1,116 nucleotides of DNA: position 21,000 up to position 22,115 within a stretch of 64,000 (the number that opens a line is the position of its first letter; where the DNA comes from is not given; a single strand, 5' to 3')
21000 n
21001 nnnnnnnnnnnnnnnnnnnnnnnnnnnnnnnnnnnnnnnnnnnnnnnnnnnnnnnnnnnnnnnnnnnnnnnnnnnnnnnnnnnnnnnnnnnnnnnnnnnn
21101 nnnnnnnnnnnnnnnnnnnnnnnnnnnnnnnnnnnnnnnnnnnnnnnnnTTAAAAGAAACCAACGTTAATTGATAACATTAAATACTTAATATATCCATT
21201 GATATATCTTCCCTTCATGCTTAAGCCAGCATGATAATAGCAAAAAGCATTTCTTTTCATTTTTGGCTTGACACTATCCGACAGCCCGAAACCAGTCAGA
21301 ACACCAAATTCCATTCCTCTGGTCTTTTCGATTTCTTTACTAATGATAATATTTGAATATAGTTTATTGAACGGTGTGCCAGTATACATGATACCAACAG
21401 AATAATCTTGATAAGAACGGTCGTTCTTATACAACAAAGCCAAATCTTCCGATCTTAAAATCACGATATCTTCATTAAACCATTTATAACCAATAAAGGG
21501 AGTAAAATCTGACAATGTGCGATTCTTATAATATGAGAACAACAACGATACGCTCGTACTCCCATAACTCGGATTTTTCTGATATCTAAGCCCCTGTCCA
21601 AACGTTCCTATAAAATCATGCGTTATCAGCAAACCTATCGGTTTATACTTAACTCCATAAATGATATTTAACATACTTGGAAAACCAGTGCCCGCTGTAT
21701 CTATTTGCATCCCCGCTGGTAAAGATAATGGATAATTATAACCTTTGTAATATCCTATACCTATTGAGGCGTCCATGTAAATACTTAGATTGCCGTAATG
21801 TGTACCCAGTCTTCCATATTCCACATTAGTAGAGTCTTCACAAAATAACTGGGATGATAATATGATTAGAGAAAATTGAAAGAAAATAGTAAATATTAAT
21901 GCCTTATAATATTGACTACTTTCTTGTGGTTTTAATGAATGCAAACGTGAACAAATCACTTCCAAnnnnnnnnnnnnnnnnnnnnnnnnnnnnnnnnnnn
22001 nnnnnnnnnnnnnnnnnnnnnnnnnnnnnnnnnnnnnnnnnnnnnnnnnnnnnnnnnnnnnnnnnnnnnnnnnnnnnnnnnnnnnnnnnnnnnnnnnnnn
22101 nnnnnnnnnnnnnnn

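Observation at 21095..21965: AT-rich compositional island encoding a Tyr/Asn-rich barrel-like secreted protein, wedged between uvrB and nadC with a GTGA overlap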

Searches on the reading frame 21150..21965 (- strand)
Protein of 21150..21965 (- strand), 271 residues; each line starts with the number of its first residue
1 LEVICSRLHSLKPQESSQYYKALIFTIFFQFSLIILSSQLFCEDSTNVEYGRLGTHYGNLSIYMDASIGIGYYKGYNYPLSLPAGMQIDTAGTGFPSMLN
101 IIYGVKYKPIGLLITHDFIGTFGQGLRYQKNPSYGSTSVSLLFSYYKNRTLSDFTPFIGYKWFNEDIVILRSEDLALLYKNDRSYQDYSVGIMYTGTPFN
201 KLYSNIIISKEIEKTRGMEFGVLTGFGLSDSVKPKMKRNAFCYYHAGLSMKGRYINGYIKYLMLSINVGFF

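Call 5: search_protein_families(library=pfam, proteins=[window:21150-21965:-], max_evalue=0.1)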
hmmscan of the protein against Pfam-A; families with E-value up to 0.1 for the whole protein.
window:21150-21965:- (271 aa): 0 families

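Call 6: find_homologous_proteins(query=window:21150-21965:-, max_evalue=0.01)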
Query window:21150-21965:- (271 aa): 2 proteins with E <= 0.01 among 424 candidates.
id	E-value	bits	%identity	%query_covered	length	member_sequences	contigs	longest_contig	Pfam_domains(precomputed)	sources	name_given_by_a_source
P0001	8.1e-134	463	100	77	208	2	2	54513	-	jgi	jgi:hypothetical protein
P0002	3.4e-125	435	74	93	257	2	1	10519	-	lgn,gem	-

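Call 8: find_encoding_contigs(protein=P0002, flank=10000)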
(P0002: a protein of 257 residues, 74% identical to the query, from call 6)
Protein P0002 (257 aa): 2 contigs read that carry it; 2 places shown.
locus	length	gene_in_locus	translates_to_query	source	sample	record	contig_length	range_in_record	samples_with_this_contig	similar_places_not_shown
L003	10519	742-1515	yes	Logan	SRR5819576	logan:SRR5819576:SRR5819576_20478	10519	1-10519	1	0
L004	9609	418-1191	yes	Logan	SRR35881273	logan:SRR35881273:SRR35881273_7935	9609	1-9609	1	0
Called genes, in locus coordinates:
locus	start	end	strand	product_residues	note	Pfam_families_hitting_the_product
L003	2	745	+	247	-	?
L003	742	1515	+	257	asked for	-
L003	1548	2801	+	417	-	PF04389:Peptidase_M28, PF01546:Peptidase_M20 (weak)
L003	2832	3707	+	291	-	PF02749:QRPTase_N, PF01729:QRPTase_C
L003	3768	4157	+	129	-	PF13366:PDDEXK_3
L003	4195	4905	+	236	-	-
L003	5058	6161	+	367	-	-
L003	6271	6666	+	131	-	PF13247:Fer4_11, PF12838:Fer4_7 (weak), PF13187:Fer4_9 (weak), PF25160:LdpA_Fe-S-bd (weak), PF00037:Fer4 (weak), PF12797:Fer4_2 (weak), PF12838:Fer4_7, PF13187:Fer4_9, +5 more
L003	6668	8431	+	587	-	PF02730:AFOR_N, PF01314:AFOR_C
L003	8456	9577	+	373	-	-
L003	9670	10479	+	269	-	PF02548:Pantoate_transf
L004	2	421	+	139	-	?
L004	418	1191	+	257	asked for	-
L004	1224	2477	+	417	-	PF04389:Peptidase_M28, PF01546:Peptidase_M20 (weak)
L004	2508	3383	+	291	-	PF02749:QRPTase_N, PF01729:QRPTase_C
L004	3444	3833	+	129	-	PF13366:PDDEXK_3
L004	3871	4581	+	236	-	-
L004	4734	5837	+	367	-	-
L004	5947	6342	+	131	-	PF13247:Fer4_11, PF12838:Fer4_7 (weak), PF13187:Fer4_9 (weak), PF25160:LdpA_Fe-S-bd (weak), PF00037:Fer4 (weak), PF12797:Fer4_2 (weak), PF12838:Fer4_7, PF13187:Fer4_9, +5 more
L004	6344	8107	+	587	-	PF02730:AFOR_N, PF01314:AFOR_C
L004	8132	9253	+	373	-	-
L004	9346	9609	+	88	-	?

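Call 19: find_related_loci(query=A1, collection=genome_contigs, flank=8000)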
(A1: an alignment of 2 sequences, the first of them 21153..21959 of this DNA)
Query A1 (269 aa) in genome_contigs; peptide patterns used: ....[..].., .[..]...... (x = any residue, [..] = any of these).
125 stretches matched a pattern, but none encodes a relative of the query by tblastn (E <= 1e-3).

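Call 21: find_related_loci(query=A1, collection=metagenome_contigs, flank=8000)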
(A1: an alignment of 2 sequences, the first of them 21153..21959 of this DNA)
Query A1 (269 aa) in metagenome_contigs; peptide patterns used: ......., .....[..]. (x = any residue, [..] = any of these).
475 stretches matched a pattern, but none encodes a relative of the query by tblastn (E <= 1e-3).

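Call 23: predict_structure(alignment_id=A1)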
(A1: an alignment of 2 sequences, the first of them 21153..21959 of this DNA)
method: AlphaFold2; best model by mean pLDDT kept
length: 269 residues; sequences in the alignment: 2
mean_pLDDT: 30.7   pTM: 0.27
mean pLDDT of the five models: 30.7, 28.3, 27.2, 25.7, 24.3
residues with pLDDT >= 90: 0; 70-90: 0; 50-70: 0; < 50: 269
segments of 3 or more residues with pLDDT < 50: 1-269
pLDDT, mean of each block of 10 residues (from residue 1): 26 32 35 26 24 20 23 26 23 30 34 35 28 36 33 23 24 27 29 27 32 37 37 35 43 42 43
secondary structure, 60 per line:
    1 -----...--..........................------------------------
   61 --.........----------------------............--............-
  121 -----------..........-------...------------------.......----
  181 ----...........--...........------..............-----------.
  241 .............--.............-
elements in order: H11-36 E63-71 E94-105 E108-119 E132-141 H170-176 E185-195 E198-208 E215-228 E240-253 E256-268
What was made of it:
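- Tried and rejected: AlphaFold with 2 sequences was unusable (pLDDT 31, call 23).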

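Call 24: search_protein_representatives(alignment_id=A1)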
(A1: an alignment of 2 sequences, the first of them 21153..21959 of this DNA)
Query: 2 sequences, 269 profile positions. Proteins with E-value up to 0.001 (for the whole library): 6; up to 1e-10: 2; up to 1e-30: 2. The best 6 are listed.
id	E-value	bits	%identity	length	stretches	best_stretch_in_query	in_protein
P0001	4.2e-135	465.5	-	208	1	62-269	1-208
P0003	4.5e-44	167.0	-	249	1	25-269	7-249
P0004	2.6e-10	56.3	-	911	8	75-113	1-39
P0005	1.9e-09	53.5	-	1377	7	105-144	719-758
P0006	1.2e-05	41.1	-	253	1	56-267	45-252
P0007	8.2e-04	35.0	-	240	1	50-165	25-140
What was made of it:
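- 21150..21959 (-): Gene for a 269-aa exported beta-rich protein, member of a novel 5-member family (GTG start 21957-21959, TAA stop 21150-21152). Homologues P0002, P0003, P0006 and P0007 come from calls 6 and 24.
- On ORFan / lineage-restricted accessory gene: 5 members in 1.84 billion cluster representatives of about 15 billion proteins (call 24).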

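Call 27: find_homologous_proteins(query=A2, max_evalue=0.01)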
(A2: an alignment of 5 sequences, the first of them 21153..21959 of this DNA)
Query A2 (5 sequences) (269 aa, profile of the alignment): 3 proteins with E <= 0.01 among 3110 candidates.
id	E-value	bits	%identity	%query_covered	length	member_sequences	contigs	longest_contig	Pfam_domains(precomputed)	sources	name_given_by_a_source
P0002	1.7e-114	399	74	93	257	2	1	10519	-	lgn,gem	-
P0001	1.4e-95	337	100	77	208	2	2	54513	-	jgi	jgi:hypothetical protein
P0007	5.6e-90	319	28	42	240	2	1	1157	-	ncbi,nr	ncbi:MAG: hypothetical protein Q8O74_01575 [bacterium]|nr:hypothetical protein [bacterium]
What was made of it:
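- Closest known: ORFan or lineage-restricted accessory genes in flexible genomic islets. Same: Short, AT-rich and taxonomically restricted: 5 members in about 15 billion proteins (calls 6, 24, 27).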

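Call 28: search_solved_structures(query=A2, max_evalue=10)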
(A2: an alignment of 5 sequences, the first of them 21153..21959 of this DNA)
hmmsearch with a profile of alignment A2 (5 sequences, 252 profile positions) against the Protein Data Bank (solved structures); distinct sequences matched with E-value up to 10: 0.
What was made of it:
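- Tried and rejected: PDB profile search (call 28).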

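Call 29: find_encoding_contigs(protein=P0007, flank=10000)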
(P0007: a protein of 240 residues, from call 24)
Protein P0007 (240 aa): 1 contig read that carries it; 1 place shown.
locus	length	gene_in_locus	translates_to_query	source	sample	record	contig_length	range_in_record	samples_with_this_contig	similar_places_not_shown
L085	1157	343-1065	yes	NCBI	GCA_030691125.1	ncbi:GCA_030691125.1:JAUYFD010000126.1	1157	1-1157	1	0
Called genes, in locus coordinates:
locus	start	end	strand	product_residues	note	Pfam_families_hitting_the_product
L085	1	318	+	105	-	?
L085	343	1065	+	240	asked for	-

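Call 30: find_encoding_contigs(protein=P0003, flank=10000)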
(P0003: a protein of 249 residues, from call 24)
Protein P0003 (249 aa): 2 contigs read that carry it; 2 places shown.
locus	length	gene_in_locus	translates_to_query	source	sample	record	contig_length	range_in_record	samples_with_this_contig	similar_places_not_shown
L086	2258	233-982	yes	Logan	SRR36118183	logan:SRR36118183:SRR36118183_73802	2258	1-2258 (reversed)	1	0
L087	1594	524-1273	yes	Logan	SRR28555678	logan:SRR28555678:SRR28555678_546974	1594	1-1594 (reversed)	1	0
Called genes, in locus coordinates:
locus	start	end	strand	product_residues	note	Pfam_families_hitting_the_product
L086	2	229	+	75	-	?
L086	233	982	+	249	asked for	-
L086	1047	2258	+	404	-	?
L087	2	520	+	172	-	?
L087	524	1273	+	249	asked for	-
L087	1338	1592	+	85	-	?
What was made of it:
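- Closest known: Classical genomic island or integrated cassette. Different: Not strain-specific (calls 8, 30).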

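Call 31: find_encoding_contigs(protein=P0006, flank=10000)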
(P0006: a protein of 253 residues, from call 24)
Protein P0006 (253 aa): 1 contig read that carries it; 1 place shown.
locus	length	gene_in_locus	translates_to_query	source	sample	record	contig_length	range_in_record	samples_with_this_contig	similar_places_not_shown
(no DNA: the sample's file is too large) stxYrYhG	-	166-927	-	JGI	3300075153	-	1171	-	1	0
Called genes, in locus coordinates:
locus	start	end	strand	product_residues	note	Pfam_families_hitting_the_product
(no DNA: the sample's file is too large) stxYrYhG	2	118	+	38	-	?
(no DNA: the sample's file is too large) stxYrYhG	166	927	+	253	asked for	-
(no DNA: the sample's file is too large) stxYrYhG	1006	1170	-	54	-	?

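Call 37: search_dna_similar(query=window:21153-21959:-, collection=phages, mode=protein, max_evalue=0.01)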
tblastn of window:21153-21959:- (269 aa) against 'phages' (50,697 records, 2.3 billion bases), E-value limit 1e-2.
No match.

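Call 38: search_dna_similar(query=window:21153-21959:-, collection=plasmids, mode=protein, max_evalue=0.01)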
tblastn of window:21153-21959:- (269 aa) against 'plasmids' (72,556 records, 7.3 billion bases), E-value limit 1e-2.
No match.
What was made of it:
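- Tried and rejected: tblastn against 50,697 phage and 72,556 plasmid records (calls 37, 38).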

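Call 39: search_protein_families(library=pfam, alignment_id=A2, max_evalue=10)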
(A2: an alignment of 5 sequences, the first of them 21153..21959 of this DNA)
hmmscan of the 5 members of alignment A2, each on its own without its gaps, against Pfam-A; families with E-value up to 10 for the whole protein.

A. member 1, window:21153-21959:- (269 aa): 0 families

B. families by the number of members that match (of 5 scanned): 0 families

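Call 40: search_protein_families(library=ncbifam, alignment_id=A2, max_evalue=10)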
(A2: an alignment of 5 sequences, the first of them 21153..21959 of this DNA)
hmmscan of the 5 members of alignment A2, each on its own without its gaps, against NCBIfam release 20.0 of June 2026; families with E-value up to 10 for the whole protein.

A. member 1, window:21153-21959:- (269 aa): 0 families

B. families by the number of members that match (of 5 scanned): 1 family
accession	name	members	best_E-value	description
TIGR04247.1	NosD_copper_fam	1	0.11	nitrous oxide reductase family maturation protein NosD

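Call 41: search_protein_families(library=phrogs, alignment_id=A2, max_evalue=1)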
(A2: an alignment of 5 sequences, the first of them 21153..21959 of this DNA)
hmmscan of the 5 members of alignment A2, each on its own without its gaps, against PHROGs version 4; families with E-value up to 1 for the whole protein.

A. member 1, window:21153-21959:- (269 aa): 0 families

B. families by the number of members that match (of 5 scanned): 0 families

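Call 42: predict_structure(alignment_id=A2)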
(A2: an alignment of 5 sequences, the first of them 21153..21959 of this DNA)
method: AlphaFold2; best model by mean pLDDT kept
length: 269 residues; sequences in the alignment: 5
mean_pLDDT: 48.5   pTM: 0.43
mean pLDDT of the five models: 48.5, 47.9, 44.6, 43.1, 40.3
residues with pLDDT >= 90: 0; 70-90: 5; 50-70: 127; < 50: 137
segments of 3 or more residues with pLDDT < 50: 1-16, 29-55, 71-94, 120-129, 147-149, 195-243
pLDDT, mean of each block of 10 residues (from residue 1): 37 48 55 36 31 47 61 36 38 54 62 65 45 66 52 66 57 51 64 46 25 28 32 34 56 62 59
secondary structure, 60 per line:
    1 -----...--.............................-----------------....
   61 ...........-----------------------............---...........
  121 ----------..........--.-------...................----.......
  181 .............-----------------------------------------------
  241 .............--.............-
elements in order: H11-39 E57-71 E95-106 E110-120 E131-140 E151-169 E174-193 E241-253 E256-268
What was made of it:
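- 21153..21182 (-): C-terminal strand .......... ending in Phe (outer-membrane beta-signal-like). It is the last predicted strand in both AlphaFold models (calls 23, 42).
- On Small outer-membrane beta-barrel (OmpA-TM / OmpX / Ail / NspA class): Call 42: 8 long strands, but pLDDT is 48.5, pTM is 0.43, and residues 195-240 are unmodelled.
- AlphaFold with 5 sequences gives 8 long antiparallel strands in hairpins (call 42). The structural model is poor (mean pLDDT 48.5, pTM 0.43), and the 2-sequence model was worse (pLDDT 31) (calls 23, 42).
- Tried and rejected: With 5 sequences it was still weak (pLDDT 48.5, call 42).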

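Call 46: fold_search(model_id=the predicted structure, library=pdb)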
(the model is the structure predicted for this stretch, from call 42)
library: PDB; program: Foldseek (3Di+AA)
matches with E <= 10: 556; with E <= 0.001: 4
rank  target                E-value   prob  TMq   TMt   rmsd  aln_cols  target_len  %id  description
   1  1bxw                  2.6e-04  1.00  0.39  0.55   6.0       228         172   13  OUTER MEMBRANE PROTEIN A (OMPA) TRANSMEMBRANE DOMAIN (released 1998-10-14)
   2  1qjp                  3.4e-04  1.00  0.34  0.59   5.2       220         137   10  HIGH RESOLUTION STRUCTURE OF THE OUTER MEMBRANE PROTEIN A (OMPA) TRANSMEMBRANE DOMAIN (released 2000-06-30)
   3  9fzd_A                3.5e-04  1.00  0.36  0.50   7.2       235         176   12  Structure of OmpA-long in complex with nanobody Nb39 (released 2024-07-17)
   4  1p4t                  7.0e-04  1.00  0.35  0.53   6.0       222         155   11  Crystal structure of Neisserial surface protein A (NspA) (released 2003-07-22)
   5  9fzc_A                1.3e-03  1.00  0.34  0.49   7.3       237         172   12  Structure of OmpA-short in complex with nanobody Nb01 (released 2024-07-17)
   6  3qrc_B                1.4e-03  0.99  0.29  0.42   7.5       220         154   10  The crystal structure of Ail, the attachment invasion locus protein of Yersinia pestis, in complex with the heparin an (released 2011-11-23)
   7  4rlc                  2.9e-03  1.00  0.34  0.60   4.3       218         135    8  Crystal structure of the N-terminal beta-barrel domain of Pseudomonas aeruginosa OprF (released 2015-04-22)
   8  3qra                  3.8e-03  1.00  0.32  0.47   6.6       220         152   10  The crystal structure of Ail, the attachment invasion locus protein of Yersinia pestis (released 2011-11-23)
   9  2n2l_MODEL_1_A        4.3e-03  1.00  0.32  0.47   6.7       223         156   11  NMR structure of yersinia pestis ail (attachment invasion locus) in decylphosphocholine micelles calculated wi (released 2015-07-22)
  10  9nh2_A                8.9e-03  0.80  0.25  0.29  11.2       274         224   10  In situ cryo-EM structure of porin III of the Legionella Dot/Icm T4SS machine (released 2025-09-17)
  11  1qj9                  1.1e-02  0.97  0.27  0.41   7.6       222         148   10  CRYSTAL STRUCTURE OF THE OUTER MEMBRANE PROTEIN OMPX FROM ESCHERICHIA COLI (released 1999-10-06)
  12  2k0l_MODEL_1_A        1.2e-02  1.00  0.40  0.49   6.7       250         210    8  NMR structure of the transmembrane domain of the Outer Membrane Protein A from Klebsiella pneumoniae in DHPC m (released 2008-12-23)
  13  1k24                  1.5e-02  0.96  0.33  0.35  11.2       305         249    6  Crystal Structure of the OpcA Outer Membrane Adhesin/Invasin from Neisseria meningitidis (released 2002-03-27)
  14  3dzm_A                1.5e-02  0.82  0.28  0.34  10.7       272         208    8  Crystal structure of a major outer membrane protein from Thermus thermophilus HB27 (released 2008-12-23)
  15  2ge4_MODEL_1_A        1.6e-02  0.97  0.33  0.44   7.7       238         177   10  High-resolution solution structure of outer membrane protein A transmembrane domain (released 2006-04-11)
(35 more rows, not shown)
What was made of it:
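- On Small outer-membrane beta-barrel (OmpA-TM / OmpX / Ail / NspA class): Call 46: top Foldseek hits are nearly all OM barrels (TMt 0.5-0.6), which a weak model cannot prove.
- The best are OmpA-TM (E = 2.6e-4, TMt 0.55), NspA, Ail, OprF-N (TMt 0.60) and OmpX (call 46).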

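Call 47: find_related_loci(query=A2, collection=viral_contigs, flank=5000)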
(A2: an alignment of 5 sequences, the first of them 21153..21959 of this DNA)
Query A2 (269 aa) in viral_contigs; peptide patterns used: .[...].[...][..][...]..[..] (x = any residue, [..] = any of these).
122 stretches matched a pattern, but none encodes a relative of the query by tblastn (E <= 1e-3).
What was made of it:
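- On Recently acquired genomic island from a low-G+C donor: Calls 6, 19, 21, 24, 27, 37, 38, 41, 47: the only relatives are in G+C-rich contexts.
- No homologue was found in any low-G+C genome, phage, plasmid or viral contig (calls 6, 19, 24, 27, 37, 38, 47).
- Tried and rejected: Pattern scans with the family alignment: GTDB species genomes (call 19), JGI metagenome contigs (call 21) and IMG/VR (call 47).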

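Call 48: search_protein_families(library=pfam, proteins=[L085:1-318:+, L003:1548-2801:+], max_evalue=1)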
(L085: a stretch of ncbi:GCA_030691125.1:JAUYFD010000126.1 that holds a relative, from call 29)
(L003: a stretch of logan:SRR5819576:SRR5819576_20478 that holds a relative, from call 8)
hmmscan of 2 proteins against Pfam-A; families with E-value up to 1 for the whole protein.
L085:1-318:+ (105 aa): 0 families

L003:1548-2801:+ (417 aa): 5 families
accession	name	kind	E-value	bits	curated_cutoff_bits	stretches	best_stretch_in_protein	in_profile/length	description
PF04389.22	Peptidase_M28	-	4.3e-30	105.3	21.3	1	184-367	1-188/193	Peptidase family M28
PF01546.33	Peptidase_M20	-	1.1e-06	29.2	24.6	1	209-274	28-97/206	Peptidase family M20/M25/M40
PF05343.19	Peptidase_M42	-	0.0001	21.9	23.2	1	214-287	132-201/292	M42 glutamyl aminopeptidase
PF06178.19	KdgM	-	0.066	13.3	22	1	147-195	4-52/222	Oligogalacturonate-specific porin protein (KdgM)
PF16254.10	DUF4910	-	0.25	10.6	26.6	1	214-283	83-148/247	Domain of unknown function (DUF4910)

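Call 57: find_related_loci(query=P0006, collection=metagenome_contigs, flank=8000)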
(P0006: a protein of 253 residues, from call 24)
Query P0006 (253 aa) in metagenome_contigs; peptide patterns used: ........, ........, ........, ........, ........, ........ (x = any residue, [..] = any of these).
145 stretches matched a pattern, but none encodes a relative of the query by tblastn (E <= 1e-3).
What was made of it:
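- Tried and rejected: A second metagenome scan to fetch the DNA of P0006 (call 57).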
